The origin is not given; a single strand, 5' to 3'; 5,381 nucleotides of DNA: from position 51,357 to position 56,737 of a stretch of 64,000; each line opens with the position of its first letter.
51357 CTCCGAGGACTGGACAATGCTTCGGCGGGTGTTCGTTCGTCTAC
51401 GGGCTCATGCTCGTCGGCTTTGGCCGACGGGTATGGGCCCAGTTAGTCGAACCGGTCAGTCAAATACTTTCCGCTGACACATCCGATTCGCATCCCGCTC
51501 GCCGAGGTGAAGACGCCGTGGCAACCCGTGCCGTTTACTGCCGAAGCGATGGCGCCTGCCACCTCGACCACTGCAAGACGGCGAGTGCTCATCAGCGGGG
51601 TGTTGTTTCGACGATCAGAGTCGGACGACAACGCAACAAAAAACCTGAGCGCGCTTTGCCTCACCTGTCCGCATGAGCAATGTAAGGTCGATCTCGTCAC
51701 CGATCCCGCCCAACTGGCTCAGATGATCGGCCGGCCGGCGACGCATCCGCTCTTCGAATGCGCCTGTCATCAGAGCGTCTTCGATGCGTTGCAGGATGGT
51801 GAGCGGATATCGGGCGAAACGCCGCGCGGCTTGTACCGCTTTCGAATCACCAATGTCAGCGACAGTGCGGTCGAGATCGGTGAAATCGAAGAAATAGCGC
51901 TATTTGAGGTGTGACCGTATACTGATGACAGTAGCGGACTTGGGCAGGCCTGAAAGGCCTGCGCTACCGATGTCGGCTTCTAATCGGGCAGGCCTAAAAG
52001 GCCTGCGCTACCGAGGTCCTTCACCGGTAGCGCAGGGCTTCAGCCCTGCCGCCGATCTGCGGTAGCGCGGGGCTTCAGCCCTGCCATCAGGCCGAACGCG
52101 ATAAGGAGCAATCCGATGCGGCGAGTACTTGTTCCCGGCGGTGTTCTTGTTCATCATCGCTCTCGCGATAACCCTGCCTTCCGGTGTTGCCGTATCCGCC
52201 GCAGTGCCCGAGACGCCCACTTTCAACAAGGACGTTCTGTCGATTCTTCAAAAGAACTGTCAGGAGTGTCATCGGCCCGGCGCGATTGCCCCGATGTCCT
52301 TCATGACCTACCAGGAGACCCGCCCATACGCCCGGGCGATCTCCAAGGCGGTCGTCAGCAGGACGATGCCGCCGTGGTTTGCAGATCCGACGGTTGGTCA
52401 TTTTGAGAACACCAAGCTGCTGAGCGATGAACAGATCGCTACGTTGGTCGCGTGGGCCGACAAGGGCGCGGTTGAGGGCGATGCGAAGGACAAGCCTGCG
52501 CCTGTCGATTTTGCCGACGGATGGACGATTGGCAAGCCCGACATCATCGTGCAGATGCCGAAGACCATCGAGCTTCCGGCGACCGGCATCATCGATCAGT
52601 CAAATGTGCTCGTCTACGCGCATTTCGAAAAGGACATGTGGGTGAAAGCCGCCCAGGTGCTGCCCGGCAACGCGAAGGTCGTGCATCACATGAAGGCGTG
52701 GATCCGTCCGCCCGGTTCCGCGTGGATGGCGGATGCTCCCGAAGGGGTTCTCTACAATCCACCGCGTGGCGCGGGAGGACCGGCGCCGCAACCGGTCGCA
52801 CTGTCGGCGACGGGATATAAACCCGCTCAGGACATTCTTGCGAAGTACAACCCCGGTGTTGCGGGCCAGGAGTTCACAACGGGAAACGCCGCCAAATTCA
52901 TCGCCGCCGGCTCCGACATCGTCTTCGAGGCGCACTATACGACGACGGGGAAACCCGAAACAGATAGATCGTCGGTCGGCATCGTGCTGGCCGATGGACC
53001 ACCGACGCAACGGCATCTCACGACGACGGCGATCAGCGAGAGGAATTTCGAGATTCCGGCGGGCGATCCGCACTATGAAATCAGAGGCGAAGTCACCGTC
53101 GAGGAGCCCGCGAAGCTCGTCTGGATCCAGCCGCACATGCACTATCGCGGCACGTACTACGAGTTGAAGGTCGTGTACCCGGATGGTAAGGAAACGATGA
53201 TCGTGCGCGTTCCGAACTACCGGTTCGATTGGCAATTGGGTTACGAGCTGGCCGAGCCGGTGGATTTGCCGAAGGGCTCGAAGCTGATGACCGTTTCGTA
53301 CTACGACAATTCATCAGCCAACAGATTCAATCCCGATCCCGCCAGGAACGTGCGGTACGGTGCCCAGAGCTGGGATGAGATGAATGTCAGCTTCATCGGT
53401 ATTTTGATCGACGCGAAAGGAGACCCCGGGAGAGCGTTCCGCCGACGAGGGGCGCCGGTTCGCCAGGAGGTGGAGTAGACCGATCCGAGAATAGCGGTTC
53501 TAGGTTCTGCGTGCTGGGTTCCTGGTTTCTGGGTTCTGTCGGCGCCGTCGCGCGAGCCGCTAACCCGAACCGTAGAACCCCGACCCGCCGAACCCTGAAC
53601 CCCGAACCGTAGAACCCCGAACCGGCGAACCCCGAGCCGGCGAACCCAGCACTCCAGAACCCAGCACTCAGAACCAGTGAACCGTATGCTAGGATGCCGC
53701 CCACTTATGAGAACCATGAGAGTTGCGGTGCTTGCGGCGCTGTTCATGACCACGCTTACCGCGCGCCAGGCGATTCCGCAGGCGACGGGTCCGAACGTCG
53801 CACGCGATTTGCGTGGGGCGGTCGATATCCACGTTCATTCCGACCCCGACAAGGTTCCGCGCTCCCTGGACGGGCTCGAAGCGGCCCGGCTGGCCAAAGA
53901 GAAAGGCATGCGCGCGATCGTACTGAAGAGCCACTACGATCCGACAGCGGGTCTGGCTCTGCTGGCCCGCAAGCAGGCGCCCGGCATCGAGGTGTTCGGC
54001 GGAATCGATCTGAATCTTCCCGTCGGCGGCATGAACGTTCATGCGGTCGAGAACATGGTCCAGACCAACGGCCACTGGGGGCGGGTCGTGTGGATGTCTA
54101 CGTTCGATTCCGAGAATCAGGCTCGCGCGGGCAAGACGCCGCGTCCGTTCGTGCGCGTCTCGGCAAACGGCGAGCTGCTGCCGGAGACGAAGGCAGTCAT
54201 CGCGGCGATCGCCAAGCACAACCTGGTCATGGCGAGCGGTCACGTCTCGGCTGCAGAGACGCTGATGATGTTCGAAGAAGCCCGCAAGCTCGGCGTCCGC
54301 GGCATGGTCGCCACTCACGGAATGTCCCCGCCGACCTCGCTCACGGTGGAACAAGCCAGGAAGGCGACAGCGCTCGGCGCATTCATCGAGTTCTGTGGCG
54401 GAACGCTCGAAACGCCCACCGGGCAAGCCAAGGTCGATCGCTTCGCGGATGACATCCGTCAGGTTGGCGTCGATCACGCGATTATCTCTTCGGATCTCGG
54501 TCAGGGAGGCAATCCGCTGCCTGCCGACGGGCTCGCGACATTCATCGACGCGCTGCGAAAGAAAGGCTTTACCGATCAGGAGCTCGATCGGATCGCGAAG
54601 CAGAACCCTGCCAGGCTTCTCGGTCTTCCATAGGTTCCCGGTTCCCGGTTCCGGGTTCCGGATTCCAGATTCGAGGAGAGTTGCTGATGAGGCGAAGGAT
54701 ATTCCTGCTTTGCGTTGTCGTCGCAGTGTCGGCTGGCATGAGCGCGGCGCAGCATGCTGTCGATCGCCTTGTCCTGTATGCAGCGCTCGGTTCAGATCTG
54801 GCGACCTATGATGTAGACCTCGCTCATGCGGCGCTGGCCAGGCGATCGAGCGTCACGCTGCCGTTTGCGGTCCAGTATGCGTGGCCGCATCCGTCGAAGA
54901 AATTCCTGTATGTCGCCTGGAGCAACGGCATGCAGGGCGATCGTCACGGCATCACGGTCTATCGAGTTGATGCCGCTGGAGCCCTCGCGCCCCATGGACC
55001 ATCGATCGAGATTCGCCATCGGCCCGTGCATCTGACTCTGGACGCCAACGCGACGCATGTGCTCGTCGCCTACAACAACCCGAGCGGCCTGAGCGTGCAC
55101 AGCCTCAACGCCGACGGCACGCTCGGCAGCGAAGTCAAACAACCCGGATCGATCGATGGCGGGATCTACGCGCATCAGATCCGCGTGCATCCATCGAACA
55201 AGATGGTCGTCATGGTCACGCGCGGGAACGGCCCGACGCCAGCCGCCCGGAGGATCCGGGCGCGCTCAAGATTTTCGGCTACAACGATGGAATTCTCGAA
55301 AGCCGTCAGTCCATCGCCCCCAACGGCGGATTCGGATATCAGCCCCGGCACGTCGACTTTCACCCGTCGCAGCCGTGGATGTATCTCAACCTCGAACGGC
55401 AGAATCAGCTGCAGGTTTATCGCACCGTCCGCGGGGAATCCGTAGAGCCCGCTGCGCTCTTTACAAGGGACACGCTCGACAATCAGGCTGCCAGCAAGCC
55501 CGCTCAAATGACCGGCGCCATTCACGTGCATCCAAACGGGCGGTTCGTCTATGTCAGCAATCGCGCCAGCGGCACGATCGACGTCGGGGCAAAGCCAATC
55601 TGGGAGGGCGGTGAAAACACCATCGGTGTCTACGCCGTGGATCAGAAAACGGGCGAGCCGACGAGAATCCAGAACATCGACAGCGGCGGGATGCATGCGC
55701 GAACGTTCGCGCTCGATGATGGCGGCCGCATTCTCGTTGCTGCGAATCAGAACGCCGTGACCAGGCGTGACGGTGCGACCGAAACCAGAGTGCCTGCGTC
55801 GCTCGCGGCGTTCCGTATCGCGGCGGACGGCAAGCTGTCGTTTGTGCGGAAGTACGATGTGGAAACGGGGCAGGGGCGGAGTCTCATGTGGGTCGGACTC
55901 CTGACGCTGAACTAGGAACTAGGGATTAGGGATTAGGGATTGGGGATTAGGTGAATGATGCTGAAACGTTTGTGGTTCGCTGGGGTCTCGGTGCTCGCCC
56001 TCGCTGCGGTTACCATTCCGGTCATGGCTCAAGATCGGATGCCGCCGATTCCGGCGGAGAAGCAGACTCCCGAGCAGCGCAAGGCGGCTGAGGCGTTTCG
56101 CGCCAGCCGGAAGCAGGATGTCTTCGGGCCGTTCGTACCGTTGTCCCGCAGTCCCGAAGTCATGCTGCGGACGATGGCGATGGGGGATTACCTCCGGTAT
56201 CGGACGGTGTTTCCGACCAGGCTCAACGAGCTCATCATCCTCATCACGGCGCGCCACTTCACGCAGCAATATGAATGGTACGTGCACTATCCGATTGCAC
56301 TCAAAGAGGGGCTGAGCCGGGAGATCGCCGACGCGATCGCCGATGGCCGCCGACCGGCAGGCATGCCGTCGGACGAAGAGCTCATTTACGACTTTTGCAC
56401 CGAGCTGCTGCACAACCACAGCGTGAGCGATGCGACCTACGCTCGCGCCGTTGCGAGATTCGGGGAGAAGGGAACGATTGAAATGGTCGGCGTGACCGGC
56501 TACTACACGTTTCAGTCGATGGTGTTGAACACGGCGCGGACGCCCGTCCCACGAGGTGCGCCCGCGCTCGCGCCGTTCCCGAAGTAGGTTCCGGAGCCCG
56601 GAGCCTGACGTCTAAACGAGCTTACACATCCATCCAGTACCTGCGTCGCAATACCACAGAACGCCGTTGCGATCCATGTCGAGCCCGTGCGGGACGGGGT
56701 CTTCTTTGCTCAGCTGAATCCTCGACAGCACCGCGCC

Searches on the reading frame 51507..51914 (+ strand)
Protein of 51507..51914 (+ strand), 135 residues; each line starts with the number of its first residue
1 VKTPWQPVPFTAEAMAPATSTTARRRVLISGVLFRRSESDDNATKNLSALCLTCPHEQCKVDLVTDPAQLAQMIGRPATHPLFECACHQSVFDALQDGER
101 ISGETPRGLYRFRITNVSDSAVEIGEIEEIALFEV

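Call 11: search_protein_families(library=pfam, proteins=[window:51507-51914:+], max_evalue=0.01)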
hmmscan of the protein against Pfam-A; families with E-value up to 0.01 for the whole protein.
window:51507-51914:+ (135 aa): 1 family
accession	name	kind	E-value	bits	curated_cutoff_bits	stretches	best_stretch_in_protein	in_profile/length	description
PF00355.32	Rieske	-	5.7e-05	23.4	20.3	1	30-107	25-82/88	Rieske [2Fe-2S] domain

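Call 24: search_protein_families(library=ncbifam, proteins=[window:51507-51914:+], max_evalue=1)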
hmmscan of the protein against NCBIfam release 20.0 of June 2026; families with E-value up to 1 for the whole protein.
window:51507-51914:+ (135 aa): 5 families
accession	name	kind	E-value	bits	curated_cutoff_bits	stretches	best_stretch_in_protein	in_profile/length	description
NF050121.1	bc1_QcrA_actin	exception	0.00073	19.1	275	1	83-115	265-296/319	cytochrome bc1 complex Rieske iron-sulfur subunit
TIGR02694.1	arsenite_ox_S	equivalog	0.0018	18.1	95.65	1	81-112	72-103/129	arsenate reductase (azurin) small subunit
NF010001.0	PRK13474.1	subfamily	0.062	12.6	154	1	80-128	120-165/178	cytochrome b6-f complex iron-sulfur subunit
TIGR01416.1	Rieske_proteo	equivalog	0.088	12.8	97.4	1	46-109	108-160/176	ubiquinol-cytochrome c reductase iron-sulfur subunit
NF045928.1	Cytb6fFeSPetC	equivalog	0.097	12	250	1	80-128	121-167/179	cytochrome b6-f complex iron-sulfur subunit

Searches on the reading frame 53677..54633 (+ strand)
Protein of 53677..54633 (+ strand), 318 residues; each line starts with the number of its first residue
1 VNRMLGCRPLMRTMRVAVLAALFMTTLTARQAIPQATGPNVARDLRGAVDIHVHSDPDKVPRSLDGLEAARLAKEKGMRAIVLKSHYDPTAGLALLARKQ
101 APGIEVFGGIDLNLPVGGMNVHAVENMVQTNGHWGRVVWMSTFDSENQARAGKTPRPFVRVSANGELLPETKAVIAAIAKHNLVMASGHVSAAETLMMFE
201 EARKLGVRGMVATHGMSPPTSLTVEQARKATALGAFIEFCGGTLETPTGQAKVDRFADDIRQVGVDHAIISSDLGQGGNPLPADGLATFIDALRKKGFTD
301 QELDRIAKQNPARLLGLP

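Call 11: search_protein_families(library=pfam, proteins=[window:53677-54633:+], max_evalue=0.01)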
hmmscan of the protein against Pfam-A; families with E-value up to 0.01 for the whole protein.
window:53677-54633:+ (318 aa): 2 families
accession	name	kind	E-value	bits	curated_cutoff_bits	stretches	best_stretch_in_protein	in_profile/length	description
PF19799.5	DUF6282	-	8.6e-61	205.5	26.8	1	47-238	1-196/196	Family of unknown function (DUF6282)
PF01244.27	Peptidase_M19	-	0.0041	16.7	26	0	239-315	234-317/319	Membrane dipeptidase (Peptidase family M19)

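Call 24: search_protein_families(library=ncbifam, proteins=[window:53677-54633:+], max_evalue=1)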
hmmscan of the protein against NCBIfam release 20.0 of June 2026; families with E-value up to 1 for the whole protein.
window:53677-54633:+ (318 aa): 0 families

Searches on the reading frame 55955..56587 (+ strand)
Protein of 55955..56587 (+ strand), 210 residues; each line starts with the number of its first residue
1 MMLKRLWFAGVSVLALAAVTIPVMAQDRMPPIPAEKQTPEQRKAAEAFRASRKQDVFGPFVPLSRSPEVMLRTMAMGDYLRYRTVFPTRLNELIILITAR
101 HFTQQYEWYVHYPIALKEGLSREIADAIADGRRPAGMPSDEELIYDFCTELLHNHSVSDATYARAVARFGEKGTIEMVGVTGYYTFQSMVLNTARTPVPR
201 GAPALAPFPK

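Call 11: search_protein_families(library=pfam, proteins=[window:55955-56587:+], max_evalue=0.01)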
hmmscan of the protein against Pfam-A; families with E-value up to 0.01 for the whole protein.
window:55955-56587:+ (210 aa): 1 family
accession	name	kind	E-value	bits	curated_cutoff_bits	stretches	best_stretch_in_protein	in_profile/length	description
PF02627.25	CMD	-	0.00017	22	23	1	67-137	1-72/84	Carboxymuconolactone decarboxylase family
